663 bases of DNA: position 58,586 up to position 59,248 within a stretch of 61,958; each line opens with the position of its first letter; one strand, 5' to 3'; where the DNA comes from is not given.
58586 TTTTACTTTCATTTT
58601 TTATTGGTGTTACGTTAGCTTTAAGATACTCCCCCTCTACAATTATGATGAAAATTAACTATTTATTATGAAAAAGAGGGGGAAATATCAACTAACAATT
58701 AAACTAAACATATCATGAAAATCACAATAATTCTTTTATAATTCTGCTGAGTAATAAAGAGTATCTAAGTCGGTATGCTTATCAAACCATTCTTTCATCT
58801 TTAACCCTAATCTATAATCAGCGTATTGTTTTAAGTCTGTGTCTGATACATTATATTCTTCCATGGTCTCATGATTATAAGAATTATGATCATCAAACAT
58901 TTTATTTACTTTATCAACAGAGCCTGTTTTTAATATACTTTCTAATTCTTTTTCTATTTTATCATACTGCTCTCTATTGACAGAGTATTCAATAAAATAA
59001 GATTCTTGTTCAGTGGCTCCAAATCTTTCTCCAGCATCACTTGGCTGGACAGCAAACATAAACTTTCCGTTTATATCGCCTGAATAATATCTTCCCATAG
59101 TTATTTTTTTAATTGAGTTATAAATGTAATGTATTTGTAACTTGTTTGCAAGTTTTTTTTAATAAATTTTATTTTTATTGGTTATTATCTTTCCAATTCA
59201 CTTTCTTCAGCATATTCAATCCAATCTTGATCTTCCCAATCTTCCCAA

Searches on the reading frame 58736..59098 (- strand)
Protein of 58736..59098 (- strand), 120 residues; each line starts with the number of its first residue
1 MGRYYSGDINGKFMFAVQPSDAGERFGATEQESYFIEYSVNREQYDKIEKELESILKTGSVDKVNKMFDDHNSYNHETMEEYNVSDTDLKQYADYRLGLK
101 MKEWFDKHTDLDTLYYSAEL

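Call 54: search_protein_families(library=phrogs, proteins=[window:58736-59098:-], max_evalue=0.001)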
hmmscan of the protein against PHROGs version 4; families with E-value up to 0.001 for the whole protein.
window:58736-59098:- (120 aa): 1 family
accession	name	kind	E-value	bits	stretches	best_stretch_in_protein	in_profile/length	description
phrog_33624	-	unknown function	6.3e-12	46.8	1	1-55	1-55/122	-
